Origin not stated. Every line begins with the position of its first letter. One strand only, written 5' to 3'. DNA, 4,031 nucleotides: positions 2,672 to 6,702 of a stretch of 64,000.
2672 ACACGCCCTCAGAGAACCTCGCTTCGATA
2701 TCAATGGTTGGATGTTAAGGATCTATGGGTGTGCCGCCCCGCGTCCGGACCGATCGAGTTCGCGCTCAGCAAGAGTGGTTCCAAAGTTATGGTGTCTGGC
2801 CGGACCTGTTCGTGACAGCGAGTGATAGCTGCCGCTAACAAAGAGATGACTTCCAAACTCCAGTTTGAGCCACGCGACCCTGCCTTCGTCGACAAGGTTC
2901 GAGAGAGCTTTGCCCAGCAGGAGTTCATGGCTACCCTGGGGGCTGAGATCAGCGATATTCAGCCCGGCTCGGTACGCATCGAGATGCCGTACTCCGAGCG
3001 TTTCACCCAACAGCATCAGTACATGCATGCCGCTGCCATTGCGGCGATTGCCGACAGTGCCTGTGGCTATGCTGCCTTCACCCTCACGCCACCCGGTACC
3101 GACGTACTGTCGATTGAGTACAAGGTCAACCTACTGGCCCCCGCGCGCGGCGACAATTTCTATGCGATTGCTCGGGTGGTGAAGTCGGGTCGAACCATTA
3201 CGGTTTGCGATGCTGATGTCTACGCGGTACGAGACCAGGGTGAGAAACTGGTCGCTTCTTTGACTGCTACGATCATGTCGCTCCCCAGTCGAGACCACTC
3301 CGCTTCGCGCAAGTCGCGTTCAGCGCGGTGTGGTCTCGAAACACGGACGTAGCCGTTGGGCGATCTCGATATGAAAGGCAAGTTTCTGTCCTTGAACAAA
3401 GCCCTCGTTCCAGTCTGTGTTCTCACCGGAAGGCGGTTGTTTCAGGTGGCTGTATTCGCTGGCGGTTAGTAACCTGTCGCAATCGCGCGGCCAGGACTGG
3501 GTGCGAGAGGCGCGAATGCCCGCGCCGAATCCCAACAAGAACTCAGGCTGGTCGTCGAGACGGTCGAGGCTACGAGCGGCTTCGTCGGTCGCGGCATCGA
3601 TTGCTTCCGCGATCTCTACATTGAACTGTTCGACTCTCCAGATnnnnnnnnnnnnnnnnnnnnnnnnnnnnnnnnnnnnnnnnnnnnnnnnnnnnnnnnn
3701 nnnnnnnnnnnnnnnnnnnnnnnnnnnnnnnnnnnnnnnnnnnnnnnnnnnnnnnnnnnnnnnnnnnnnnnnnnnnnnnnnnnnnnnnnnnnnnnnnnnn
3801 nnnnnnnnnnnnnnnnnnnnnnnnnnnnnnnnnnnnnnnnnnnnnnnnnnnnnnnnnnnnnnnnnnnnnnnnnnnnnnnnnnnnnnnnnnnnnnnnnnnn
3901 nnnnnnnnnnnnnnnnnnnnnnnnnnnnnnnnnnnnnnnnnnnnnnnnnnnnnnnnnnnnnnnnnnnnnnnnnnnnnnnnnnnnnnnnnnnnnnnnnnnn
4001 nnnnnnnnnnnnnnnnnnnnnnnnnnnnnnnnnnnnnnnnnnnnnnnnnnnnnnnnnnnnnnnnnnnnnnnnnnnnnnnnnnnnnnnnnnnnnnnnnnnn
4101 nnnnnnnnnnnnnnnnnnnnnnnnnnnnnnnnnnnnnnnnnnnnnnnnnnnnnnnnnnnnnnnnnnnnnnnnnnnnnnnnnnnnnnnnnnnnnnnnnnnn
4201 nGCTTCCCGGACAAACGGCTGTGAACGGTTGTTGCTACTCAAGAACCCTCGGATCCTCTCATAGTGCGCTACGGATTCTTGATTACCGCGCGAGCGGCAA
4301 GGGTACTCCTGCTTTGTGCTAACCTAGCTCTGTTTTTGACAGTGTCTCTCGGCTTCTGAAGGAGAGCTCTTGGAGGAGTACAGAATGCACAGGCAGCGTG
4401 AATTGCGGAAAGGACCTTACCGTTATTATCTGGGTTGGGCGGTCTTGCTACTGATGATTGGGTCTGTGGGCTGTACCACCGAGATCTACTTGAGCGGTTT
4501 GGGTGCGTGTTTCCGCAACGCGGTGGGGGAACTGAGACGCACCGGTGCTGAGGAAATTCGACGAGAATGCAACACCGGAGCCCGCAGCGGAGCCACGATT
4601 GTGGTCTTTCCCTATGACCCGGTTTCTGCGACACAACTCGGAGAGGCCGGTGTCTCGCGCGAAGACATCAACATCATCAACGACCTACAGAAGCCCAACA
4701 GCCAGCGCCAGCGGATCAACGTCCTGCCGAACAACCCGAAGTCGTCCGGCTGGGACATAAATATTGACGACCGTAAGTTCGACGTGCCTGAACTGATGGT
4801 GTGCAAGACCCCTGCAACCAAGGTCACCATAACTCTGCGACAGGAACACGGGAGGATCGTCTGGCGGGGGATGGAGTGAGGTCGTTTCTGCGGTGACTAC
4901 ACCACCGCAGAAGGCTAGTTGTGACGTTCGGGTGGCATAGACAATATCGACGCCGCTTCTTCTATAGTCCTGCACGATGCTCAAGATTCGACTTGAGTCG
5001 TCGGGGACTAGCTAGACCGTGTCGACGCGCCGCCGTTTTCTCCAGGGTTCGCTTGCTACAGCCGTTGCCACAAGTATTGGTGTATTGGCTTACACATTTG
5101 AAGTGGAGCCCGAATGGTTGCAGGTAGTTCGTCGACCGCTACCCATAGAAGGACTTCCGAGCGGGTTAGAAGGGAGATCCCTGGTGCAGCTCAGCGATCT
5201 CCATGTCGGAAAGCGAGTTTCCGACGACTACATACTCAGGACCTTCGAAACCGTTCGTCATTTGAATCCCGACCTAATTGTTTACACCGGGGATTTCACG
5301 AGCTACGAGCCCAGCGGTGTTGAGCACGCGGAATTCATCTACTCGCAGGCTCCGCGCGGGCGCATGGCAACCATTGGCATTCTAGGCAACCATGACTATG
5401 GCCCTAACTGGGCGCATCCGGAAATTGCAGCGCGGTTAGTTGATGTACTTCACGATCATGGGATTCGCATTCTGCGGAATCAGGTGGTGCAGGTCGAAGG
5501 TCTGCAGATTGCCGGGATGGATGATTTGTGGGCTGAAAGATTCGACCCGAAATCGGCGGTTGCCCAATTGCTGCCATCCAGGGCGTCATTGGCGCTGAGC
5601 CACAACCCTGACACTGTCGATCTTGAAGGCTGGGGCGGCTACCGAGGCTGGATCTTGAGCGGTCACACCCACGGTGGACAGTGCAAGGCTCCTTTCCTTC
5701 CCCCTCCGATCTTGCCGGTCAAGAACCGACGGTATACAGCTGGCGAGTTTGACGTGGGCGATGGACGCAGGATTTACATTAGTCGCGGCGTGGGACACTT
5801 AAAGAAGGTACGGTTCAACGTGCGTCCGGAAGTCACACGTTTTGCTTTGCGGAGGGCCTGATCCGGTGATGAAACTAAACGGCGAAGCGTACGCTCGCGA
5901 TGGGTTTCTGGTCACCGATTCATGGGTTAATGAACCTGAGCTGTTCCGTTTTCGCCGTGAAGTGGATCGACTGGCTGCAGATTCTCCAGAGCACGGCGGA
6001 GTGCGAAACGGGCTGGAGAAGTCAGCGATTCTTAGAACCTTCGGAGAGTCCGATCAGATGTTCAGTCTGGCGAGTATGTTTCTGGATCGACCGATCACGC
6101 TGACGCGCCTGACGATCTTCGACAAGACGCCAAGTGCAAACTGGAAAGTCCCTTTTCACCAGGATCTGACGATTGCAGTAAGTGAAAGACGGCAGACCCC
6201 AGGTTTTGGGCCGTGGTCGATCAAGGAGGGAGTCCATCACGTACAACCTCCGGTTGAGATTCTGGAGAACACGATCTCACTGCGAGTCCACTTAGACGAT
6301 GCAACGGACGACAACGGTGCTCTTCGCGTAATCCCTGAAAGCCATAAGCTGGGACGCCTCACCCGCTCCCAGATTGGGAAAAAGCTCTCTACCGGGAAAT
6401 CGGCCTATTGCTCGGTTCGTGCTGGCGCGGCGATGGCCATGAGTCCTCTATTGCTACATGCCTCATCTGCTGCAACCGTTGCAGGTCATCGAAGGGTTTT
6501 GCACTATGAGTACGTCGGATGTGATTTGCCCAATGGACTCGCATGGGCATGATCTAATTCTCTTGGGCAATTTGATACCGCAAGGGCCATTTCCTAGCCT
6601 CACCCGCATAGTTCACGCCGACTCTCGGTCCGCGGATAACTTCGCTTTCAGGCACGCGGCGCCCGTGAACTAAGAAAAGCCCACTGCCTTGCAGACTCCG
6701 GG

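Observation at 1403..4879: Three paralogous Cys-pair lipoproteins interleaved with MBL-fold and hotdog genes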

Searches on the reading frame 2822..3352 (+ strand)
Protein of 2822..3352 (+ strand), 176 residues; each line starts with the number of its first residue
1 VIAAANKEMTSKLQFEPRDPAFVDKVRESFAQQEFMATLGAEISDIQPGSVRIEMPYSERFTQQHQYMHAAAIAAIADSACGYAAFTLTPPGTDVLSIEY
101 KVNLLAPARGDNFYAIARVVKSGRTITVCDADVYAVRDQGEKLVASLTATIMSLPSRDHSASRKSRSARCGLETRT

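Call 7: search_protein_families(library=pfam, proteins=[window:2822-3352:+], max_evalue=1)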
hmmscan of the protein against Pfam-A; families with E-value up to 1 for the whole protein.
window:2822-3352:+ (176 aa): 5 families
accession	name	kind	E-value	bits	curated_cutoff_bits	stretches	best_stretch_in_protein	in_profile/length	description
PF03061.28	4HBT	-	3.2e-12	47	20.6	1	65-137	1-74/79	Thioesterase superfamily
PF14539.12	DUF4442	-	9.4e-08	32.8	25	1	35-150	15-129/132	Domain of unknown function (DUF4442)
PF13622.12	4HBT_3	-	0.00031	21.4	24.3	1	67-151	10-82/83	Acyl-CoA thioesterase N-terminal domain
PF20789.3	4HBT_3C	-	0.019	15.6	24.1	1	62-145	49-132/140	Acyl-CoA thioesterase C-terminal domain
PF04312.18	DUF460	-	0.041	14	28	1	96-168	47-118/135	Protein of unknown function (DUF460)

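Call 8: search_protein_families(library=ncbifam, proteins=[window:2822-3352:+], max_evalue=1)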
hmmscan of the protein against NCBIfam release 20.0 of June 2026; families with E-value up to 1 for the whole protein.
window:2822-3352:+ (176 aa): 7 families
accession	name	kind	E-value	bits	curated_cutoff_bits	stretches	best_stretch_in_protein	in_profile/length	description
TIGR00369.1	unchar_dom_1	domain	1.9e-20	73.1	36.6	1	35-151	2-115/117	hotdog fold thioesterase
NF008675.0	PRK11688.1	equivalog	2.6e-09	37.1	107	2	97-152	102-154/156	thioesterase family protein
TIGR02286.1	PaaD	equivalog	6.2e-09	36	118.9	1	37-151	2-111/114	hydroxyphenylacetyl-CoA thioesterase PaaI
NF047425.1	MenI_Listeria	exception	6.3e-07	29.2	185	1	35-151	3-116/122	1,4-dihydroxy-2-naphthoyl-CoA hydrolase MenI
NF007607.0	PRK10254.1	equivalog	0.00043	20.4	237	1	32-134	17-119/137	proofreading thioesterase EntH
NF007631.0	PRK10293.1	equivalog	0.0063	16.2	226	1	43-136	28-121/136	1,4-dihydroxy-2-naphthoyl-CoA hydrolase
TIGR03941.1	tRNA_deam_assoc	hypoth_equivalog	0.064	13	53.6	1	109-162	49-99/156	tRNA adenosine deaminase-associated protein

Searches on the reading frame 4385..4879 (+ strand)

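Call 7: search_protein_families(library=pfam, proteins=[window:4385-4879:+], max_evalue=1)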
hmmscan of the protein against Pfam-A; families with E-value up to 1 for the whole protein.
window:4385-4879:+ (164 aa): 0 families

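Call 8: search_protein_families(library=ncbifam, proteins=[window:4385-4879:+], max_evalue=1)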
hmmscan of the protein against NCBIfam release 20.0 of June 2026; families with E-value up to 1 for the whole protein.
window:4385-4879:+ (164 aa): 1 family
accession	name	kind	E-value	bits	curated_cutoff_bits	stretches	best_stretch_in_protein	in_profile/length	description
NF005558.0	PRK07229.1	equivalog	0.21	10.1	612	1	62-112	211-261/647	aconitate hydratase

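Call 69: search_protein_families(library=padloc, proteins=[window:4385-4879:+], max_evalue=0.1)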
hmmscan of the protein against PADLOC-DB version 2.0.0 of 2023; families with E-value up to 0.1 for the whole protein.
window:4385-4879:+ (164 aa): 0 families

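Call 70: search_protein_families(library=phrogs, proteins=[window:4385-4879:+], max_evalue=0.1)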
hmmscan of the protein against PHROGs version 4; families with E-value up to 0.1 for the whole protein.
window:4385-4879:+ (164 aa): 0 families

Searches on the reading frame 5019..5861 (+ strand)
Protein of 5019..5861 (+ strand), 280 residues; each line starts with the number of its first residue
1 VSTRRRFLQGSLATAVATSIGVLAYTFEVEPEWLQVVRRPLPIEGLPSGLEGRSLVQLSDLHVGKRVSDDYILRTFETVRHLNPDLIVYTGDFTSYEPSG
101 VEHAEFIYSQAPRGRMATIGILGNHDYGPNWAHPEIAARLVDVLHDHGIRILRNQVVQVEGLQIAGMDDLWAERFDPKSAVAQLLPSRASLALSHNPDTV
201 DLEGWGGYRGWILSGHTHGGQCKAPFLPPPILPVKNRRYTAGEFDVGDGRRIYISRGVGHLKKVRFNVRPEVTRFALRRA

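Call 7: search_protein_families(library=pfam, proteins=[window:5019-5861:+], max_evalue=1)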
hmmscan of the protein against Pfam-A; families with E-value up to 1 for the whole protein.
window:5019-5861:+ (280 aa): 2 families
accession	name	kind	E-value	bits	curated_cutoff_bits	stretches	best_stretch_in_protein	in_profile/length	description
PF00149.33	Metallophos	-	6.6e-11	43.4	21.5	1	55-219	3-190/191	Calcineurin-like phosphoesterase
PF10518.14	TAT_signal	-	0.0028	18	22.7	1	3-21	3-21/21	TAT (twin-arginine translocation) pathway signal sequence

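Call 8: search_protein_families(library=ncbifam, proteins=[window:5019-5861:+], max_evalue=1)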
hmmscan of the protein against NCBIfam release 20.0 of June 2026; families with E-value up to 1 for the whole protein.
window:5019-5861:+ (280 aa): 5 families
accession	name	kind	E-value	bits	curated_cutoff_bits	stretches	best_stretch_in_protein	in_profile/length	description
NF033458.1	lipid_A_LpxG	equivalog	6.2e-44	150.6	350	2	134-278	168-319/321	UDP-2,3-diacylglucosamine diphosphatase LpxG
NF008460.0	PRK11340.1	equivalog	7e-43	147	188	1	2-275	3-268/271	phosphodiesterase YaeI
TIGR00040.1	yfcE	subfamily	0.0021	18.2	56.25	1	58-164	6-81/158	YfcE family phosphodiesterase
TIGR01409.1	TAT_signal_seq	domain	0.015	15.7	16.7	1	3-22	2-21/29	twin-arginine translocation signal domain-containing protein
TIGR04123.1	P_estr_lig_assc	hypoth_equivalog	0.079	12.3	150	1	74-166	55-148/207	ligase-associated DNA damage response endonuclease PdeM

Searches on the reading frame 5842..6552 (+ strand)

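Call 7: search_protein_families(library=pfam, proteins=[window:5842-6552:+], max_evalue=1)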
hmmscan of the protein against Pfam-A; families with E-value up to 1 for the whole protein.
window:5842-6552:+ (236 aa): 1 family
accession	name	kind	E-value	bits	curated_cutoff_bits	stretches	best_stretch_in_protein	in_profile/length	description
PF05721.19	PhyH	-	2.3e-17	64.4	22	1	17-218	1-212/213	Phytanoyl-CoA dioxygenase (PhyH)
